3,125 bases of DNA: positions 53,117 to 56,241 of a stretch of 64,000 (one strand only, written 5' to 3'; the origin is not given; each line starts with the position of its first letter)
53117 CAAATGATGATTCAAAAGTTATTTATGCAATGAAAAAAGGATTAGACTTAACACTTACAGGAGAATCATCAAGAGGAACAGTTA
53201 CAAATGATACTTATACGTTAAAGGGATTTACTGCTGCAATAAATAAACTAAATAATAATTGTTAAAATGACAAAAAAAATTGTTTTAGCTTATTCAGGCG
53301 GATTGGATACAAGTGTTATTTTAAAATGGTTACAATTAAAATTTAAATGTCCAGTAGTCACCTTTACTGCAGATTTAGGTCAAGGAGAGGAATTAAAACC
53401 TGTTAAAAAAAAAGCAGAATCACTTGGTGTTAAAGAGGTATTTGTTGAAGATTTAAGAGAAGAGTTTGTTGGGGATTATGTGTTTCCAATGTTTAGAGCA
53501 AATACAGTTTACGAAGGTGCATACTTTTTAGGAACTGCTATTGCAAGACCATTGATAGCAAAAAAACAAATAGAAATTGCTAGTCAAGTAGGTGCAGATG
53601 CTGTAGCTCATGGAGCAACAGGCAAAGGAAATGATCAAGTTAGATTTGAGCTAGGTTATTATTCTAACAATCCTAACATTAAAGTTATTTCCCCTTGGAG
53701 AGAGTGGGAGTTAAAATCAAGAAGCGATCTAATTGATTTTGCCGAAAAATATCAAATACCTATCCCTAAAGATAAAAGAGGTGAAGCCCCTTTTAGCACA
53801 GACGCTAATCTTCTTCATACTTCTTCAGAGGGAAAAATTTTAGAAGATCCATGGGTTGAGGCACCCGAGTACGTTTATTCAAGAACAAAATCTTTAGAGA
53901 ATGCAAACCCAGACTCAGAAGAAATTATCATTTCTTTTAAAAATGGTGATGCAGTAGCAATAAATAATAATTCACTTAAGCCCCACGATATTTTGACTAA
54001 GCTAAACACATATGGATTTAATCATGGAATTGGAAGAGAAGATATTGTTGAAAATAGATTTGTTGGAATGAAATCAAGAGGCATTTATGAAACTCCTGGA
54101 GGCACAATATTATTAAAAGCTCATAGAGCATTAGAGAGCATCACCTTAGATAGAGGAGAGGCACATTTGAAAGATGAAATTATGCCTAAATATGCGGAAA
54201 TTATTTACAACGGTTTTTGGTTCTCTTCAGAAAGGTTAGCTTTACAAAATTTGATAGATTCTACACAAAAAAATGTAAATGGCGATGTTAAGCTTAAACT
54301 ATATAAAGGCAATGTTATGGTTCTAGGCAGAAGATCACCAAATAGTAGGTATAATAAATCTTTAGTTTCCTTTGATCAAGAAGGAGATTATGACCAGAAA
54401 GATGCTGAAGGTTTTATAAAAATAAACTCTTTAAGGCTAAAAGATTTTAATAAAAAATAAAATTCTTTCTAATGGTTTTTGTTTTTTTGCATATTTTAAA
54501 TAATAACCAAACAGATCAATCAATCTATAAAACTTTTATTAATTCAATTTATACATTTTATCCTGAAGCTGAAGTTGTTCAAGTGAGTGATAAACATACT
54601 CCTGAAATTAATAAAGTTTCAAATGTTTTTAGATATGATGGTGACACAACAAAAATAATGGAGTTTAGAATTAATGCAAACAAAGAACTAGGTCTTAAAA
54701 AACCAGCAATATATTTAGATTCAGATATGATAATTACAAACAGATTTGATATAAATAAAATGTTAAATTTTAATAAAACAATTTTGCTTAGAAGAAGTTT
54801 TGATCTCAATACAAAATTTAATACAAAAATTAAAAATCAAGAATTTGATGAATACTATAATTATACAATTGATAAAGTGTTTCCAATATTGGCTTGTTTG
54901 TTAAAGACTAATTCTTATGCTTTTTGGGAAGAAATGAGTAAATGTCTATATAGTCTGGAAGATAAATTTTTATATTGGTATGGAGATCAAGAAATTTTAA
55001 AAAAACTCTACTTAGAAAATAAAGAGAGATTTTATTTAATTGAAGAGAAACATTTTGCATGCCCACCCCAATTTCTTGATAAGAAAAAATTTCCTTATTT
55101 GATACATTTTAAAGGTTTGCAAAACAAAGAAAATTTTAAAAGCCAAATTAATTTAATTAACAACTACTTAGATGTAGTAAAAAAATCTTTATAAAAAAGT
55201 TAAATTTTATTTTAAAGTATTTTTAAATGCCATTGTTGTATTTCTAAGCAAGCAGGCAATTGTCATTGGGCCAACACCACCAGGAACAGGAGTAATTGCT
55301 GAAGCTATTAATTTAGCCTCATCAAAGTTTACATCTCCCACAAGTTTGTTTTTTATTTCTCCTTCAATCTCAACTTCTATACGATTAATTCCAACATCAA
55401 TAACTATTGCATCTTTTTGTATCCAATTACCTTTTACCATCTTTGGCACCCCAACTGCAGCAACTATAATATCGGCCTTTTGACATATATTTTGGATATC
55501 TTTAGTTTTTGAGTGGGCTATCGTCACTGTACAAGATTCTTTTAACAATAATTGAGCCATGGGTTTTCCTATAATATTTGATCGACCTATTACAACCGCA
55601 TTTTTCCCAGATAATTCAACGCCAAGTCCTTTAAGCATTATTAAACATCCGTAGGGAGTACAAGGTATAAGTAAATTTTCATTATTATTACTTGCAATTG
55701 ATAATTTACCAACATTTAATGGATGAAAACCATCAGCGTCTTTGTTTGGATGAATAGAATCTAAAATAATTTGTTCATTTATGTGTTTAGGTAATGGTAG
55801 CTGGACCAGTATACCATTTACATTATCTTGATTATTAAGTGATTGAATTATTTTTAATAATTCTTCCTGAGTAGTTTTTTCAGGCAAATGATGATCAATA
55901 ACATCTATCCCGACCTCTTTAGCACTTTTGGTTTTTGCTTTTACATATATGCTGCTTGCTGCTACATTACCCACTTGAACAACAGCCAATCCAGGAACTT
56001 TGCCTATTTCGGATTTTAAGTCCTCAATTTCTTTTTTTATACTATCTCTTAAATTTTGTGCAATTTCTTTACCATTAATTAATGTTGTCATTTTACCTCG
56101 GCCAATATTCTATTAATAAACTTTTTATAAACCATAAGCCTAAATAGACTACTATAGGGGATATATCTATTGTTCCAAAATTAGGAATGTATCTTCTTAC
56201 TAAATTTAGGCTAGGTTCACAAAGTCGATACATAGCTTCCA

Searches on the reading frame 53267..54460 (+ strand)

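Call 63: search_protein_families(library=pfam, proteins=[window:53267-54460:+], max_evalue=0.001)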
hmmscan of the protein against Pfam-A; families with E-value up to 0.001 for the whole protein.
window:53267-54460:+ (397 aa): 2 families
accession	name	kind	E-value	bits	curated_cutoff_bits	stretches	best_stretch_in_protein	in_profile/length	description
PF20979.2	Arginosuc_syn_C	-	3.6e-78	262.5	27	1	176-392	1-217/219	Arginosuccinate synthase C-terminal domain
PF00764.25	Arginosuc_synth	-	4.2e-64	215.9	27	1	4-165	1-162/162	Arginosuccinate synthase N-terminal HUP domain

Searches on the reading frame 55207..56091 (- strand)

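Call 63: search_protein_families(library=pfam, proteins=[window:55207-56091:-], max_evalue=0.001)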
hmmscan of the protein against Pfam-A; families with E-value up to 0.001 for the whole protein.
window:55207-56091:- (294 aa): 2 families
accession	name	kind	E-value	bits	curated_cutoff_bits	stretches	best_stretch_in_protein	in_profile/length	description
PF02882.25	THF_DHG_CYH_C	-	7.5e-65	217.6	27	1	123-291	1-158/160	Tetrahydrofolate dehydrogenase/cyclohydrolase, NAD(P)-binding domain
PF00763.28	THF_DHG_CYH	-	4.3e-40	137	32.8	1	5-120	1-115/115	Tetrahydrofolate dehydrogenase/cyclohydrolase, catalytic domain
